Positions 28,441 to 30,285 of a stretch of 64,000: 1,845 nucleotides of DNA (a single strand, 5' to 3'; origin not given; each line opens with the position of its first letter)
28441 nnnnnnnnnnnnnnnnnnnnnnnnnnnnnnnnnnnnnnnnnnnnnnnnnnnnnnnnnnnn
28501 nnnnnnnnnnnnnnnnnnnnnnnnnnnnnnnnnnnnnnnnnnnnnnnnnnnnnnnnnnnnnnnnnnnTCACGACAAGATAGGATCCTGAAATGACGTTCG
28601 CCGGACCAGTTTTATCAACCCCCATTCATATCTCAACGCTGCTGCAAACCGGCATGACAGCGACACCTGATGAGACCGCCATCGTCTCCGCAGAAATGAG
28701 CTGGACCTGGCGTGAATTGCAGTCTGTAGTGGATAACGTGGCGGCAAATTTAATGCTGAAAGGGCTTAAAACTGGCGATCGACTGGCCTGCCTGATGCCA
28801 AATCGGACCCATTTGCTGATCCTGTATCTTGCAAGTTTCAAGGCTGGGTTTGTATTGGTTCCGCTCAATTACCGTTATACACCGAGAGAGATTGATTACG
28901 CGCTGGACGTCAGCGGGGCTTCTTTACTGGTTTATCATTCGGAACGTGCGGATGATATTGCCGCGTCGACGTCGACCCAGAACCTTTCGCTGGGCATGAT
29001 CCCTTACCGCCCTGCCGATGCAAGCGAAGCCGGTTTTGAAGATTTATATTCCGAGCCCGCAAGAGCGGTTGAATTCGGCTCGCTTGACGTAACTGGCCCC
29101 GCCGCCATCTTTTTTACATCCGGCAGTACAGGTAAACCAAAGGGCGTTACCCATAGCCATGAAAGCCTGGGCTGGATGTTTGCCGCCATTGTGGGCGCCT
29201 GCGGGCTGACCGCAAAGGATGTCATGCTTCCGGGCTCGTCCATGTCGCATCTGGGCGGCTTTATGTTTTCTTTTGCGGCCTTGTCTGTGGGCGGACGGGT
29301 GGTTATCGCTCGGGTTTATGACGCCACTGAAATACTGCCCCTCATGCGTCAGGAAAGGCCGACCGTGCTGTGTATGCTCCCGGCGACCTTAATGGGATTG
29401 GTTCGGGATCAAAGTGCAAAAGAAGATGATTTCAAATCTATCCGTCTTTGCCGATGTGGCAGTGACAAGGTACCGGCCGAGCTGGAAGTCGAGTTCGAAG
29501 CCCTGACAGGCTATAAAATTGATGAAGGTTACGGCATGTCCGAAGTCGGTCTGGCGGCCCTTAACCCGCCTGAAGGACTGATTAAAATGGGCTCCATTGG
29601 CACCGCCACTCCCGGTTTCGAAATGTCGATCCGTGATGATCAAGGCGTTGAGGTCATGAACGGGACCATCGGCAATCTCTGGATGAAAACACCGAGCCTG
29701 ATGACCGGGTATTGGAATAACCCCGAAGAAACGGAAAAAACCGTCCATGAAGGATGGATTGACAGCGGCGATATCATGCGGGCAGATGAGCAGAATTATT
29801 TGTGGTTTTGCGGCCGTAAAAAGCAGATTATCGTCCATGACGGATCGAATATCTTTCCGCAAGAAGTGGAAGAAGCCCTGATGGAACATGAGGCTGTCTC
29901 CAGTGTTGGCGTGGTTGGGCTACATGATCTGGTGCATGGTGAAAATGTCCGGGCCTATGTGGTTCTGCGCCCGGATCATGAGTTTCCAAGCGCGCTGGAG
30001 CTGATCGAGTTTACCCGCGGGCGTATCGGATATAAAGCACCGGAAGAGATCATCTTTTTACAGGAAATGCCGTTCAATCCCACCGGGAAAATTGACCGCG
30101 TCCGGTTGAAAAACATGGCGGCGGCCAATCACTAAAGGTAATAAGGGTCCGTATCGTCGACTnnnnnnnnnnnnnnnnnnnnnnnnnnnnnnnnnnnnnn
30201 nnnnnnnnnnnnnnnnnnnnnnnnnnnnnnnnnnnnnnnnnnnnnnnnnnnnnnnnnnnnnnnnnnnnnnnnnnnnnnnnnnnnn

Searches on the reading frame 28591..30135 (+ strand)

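Call 66: search_protein_families(library=pfam, proteins=[window:28591-30135:+], max_evalue=0.00001)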
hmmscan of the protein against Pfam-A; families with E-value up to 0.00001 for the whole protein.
window:28591-30135:+ (514 aa): 2 families
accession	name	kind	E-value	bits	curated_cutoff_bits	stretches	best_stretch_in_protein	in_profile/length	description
PF00501.34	AMP-binding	-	3.1e-74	250.5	29.9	1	22-375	5-384/384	AMP-binding enzyme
PF13193.12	AMP-binding_C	-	1.6e-13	51.8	24.5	1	425-500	1-76/76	AMP-binding enzyme C-terminal domain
